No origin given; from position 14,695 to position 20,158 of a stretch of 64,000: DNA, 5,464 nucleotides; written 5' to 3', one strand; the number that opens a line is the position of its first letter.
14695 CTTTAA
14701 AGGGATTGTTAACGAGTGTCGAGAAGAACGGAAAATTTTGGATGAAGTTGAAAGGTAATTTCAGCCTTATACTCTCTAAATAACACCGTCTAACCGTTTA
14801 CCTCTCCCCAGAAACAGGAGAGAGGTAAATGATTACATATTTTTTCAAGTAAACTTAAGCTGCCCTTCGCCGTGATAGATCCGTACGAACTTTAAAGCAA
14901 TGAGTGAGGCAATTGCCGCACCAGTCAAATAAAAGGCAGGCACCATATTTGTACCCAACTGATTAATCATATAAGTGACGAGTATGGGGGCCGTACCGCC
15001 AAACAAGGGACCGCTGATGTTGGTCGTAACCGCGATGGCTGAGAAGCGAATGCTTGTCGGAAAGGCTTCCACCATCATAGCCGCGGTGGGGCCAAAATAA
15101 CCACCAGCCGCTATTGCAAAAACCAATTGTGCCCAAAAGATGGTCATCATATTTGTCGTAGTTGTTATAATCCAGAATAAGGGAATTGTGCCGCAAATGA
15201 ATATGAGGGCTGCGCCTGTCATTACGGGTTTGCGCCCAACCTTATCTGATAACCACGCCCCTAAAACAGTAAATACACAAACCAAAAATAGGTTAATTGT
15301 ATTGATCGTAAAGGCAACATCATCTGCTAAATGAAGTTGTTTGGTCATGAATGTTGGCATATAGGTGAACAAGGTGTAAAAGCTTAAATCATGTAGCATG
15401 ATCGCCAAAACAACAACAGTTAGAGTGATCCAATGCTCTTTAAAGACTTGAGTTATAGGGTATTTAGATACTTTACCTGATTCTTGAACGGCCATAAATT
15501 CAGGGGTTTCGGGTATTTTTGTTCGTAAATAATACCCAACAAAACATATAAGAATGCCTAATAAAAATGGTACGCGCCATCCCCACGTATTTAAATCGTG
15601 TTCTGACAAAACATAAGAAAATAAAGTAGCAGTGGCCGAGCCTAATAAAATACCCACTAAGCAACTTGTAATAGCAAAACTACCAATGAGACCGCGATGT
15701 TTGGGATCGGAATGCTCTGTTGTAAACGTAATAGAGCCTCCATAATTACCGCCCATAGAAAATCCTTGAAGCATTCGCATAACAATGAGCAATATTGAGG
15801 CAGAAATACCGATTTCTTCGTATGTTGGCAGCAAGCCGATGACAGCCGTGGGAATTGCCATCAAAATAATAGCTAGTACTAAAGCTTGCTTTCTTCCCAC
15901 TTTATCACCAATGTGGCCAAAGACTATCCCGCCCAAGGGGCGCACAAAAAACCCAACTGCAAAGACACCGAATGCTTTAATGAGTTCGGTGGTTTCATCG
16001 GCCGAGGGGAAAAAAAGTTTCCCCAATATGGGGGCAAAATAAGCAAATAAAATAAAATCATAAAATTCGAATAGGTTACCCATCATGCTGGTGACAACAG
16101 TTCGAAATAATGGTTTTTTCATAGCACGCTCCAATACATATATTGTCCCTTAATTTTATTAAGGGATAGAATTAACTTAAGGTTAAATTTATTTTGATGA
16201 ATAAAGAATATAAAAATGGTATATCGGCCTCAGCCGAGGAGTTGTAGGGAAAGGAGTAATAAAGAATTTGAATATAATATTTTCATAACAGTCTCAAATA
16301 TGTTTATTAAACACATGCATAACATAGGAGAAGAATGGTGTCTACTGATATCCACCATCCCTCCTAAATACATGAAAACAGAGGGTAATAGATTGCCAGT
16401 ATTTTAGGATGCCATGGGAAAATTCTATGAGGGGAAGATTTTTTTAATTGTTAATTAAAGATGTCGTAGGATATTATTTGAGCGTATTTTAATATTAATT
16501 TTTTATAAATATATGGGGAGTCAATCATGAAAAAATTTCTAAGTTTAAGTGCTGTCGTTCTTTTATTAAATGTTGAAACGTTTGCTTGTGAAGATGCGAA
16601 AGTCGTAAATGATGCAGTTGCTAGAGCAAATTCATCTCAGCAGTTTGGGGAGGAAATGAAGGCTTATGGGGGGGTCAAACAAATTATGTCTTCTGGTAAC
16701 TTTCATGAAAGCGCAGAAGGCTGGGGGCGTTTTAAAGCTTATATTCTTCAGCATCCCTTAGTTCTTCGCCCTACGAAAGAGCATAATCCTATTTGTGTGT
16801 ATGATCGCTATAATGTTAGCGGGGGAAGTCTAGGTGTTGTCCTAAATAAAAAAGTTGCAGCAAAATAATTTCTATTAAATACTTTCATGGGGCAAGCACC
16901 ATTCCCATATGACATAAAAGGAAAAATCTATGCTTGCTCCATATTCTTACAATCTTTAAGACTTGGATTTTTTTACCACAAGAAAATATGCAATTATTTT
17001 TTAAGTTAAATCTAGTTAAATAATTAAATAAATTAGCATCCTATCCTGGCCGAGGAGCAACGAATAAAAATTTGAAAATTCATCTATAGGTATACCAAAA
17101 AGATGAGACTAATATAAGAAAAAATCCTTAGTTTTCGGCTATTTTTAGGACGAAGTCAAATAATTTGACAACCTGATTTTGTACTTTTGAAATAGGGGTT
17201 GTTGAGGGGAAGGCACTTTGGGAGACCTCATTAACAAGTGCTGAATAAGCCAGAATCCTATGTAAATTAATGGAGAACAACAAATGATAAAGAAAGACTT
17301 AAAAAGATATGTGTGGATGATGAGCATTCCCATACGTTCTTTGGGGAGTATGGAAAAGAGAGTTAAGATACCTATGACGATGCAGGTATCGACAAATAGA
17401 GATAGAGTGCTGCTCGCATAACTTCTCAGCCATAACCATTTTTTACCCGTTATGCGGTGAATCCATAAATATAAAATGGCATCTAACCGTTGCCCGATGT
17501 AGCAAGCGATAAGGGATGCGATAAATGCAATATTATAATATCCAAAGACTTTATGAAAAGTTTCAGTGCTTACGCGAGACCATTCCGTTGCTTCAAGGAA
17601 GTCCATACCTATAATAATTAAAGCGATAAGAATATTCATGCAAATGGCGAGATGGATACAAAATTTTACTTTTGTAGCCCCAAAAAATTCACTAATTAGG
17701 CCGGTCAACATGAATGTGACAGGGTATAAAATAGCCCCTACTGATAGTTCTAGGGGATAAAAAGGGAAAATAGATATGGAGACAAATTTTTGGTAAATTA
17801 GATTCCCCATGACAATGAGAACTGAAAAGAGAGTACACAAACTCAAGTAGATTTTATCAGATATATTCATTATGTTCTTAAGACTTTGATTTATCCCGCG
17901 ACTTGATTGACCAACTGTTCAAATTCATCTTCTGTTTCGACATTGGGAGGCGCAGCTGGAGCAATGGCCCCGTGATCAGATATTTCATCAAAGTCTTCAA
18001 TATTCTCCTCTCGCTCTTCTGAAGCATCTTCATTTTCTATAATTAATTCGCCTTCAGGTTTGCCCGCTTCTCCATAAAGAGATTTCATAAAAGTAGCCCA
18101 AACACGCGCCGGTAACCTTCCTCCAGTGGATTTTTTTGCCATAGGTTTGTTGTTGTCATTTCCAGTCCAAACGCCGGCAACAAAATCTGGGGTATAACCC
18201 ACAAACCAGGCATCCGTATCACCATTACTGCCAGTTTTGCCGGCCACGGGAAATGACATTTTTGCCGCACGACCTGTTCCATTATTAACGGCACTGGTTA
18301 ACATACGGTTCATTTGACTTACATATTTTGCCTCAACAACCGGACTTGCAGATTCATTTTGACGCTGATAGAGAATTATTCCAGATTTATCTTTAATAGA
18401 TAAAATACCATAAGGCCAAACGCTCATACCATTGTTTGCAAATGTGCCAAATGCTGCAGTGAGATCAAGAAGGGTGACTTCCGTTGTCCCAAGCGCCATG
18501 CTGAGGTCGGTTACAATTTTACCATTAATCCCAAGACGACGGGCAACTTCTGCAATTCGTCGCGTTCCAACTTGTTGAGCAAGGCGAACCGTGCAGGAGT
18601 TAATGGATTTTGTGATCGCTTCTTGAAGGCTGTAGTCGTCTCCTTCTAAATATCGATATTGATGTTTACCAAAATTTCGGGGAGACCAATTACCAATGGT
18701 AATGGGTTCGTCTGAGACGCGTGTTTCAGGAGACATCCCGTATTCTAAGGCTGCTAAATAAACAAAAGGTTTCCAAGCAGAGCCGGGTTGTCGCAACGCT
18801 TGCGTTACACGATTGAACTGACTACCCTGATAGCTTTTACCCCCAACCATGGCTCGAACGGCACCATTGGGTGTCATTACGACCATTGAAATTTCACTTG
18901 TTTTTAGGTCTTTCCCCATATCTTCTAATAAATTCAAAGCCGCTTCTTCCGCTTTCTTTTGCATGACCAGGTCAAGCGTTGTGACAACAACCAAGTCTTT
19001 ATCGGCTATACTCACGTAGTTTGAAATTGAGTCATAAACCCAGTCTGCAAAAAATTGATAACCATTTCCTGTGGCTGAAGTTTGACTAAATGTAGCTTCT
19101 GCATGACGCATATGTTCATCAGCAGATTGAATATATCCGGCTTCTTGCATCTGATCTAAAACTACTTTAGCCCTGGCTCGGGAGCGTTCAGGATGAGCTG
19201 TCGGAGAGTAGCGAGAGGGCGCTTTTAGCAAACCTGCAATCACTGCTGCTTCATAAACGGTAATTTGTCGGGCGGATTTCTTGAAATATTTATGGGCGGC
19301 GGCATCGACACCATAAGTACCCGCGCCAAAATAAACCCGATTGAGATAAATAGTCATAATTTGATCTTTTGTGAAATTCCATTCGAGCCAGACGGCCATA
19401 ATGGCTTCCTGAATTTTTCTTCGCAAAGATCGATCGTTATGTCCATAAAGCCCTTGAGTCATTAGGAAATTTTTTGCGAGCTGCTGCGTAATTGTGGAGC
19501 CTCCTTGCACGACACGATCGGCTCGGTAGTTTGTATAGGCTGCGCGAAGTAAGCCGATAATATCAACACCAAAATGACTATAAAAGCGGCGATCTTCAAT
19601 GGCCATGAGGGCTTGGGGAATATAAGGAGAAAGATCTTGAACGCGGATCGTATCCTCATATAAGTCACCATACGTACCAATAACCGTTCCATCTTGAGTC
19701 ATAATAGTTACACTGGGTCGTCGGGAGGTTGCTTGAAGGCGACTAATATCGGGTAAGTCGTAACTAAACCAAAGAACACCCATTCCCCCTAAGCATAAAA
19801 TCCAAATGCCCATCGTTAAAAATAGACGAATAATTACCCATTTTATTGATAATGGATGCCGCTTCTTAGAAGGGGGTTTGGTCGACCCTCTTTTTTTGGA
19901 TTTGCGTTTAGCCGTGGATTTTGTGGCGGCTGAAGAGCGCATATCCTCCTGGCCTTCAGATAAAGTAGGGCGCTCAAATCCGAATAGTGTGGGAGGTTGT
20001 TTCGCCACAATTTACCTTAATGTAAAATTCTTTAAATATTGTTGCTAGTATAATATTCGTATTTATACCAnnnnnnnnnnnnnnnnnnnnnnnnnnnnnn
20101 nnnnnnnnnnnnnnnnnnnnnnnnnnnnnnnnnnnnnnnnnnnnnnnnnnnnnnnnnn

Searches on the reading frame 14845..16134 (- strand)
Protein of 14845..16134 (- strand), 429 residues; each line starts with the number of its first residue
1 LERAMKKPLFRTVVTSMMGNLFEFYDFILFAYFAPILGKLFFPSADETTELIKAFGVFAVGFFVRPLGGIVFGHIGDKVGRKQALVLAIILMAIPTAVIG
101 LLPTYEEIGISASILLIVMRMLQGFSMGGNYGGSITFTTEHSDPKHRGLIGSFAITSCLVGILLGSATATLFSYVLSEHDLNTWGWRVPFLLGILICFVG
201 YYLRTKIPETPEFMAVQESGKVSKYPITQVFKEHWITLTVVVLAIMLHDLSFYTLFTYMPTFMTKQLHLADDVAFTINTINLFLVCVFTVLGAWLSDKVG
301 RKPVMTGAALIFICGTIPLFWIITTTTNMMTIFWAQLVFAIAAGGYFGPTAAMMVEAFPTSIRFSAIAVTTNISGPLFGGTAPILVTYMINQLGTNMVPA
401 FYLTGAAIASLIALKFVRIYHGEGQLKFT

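Call 53: search_protein_families(library=pfam, proteins=[window:14845-16134:-], max_evalue=0.0001)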
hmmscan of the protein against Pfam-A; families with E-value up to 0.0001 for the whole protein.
window:14845-16134:- (429 aa): 2 families
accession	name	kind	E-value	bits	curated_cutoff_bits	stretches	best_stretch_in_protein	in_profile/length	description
PF07690.21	MFS_1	-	2.1e-45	155.6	33.4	2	20-371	5-336/347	Major Facilitator Superfamily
PF00083.30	Sugar_tr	-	4.7e-40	138.3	22.3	2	13-218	3-202/452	Sugar (and other) transporter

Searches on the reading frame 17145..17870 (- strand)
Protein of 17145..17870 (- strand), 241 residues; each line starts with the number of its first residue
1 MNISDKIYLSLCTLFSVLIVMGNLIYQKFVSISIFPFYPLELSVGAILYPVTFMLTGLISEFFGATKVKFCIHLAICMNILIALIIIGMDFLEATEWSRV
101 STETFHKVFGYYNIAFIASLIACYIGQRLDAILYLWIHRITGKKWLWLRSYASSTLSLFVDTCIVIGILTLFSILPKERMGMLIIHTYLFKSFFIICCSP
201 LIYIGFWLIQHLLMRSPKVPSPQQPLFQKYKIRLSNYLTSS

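Call 53: search_protein_families(library=pfam, proteins=[window:17145-17870:-], max_evalue=0.0001)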
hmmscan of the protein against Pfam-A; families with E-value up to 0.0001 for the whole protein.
window:17145-17870:- (241 aa): 1 family
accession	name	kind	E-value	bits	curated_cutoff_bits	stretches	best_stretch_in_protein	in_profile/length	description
PF02592.20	Vut_1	-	6.4e-33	114.7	27.2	1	44-204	2-151/152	Putative vitamin uptake transporter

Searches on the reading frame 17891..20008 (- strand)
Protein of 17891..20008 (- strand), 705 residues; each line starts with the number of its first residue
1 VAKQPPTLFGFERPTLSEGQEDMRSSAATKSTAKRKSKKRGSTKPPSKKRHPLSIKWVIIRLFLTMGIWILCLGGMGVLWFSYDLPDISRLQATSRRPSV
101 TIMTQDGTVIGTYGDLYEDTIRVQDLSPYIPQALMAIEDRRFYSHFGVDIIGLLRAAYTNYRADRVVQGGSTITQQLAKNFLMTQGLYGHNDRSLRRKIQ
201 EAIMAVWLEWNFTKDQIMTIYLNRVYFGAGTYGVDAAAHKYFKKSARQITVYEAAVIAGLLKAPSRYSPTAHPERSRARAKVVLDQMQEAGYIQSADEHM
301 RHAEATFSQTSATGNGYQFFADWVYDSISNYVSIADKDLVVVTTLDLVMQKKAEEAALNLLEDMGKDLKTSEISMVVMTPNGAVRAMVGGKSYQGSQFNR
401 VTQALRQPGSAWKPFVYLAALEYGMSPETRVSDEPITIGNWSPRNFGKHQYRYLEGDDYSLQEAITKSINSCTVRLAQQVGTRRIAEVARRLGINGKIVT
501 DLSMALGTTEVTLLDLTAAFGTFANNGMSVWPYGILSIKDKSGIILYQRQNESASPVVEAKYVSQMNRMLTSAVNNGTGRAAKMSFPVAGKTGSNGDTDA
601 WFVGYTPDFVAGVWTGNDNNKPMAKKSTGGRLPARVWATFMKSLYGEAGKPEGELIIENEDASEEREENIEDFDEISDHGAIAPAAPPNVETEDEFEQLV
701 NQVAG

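Call 53: search_protein_families(library=pfam, proteins=[window:17891-20008:-], max_evalue=0.0001)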
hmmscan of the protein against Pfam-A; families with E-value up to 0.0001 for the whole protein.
window:17891-20008:- (705 aa): 2 families
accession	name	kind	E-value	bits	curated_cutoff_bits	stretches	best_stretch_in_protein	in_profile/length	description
PF00912.28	Transgly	-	9.6e-64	214.5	27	1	107-288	2-178/178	Transglycosylase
PF00905.27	Transpeptidase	-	5.4e-33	114.9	22.1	1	374-608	2-267/299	Penicillin binding protein transpeptidase domain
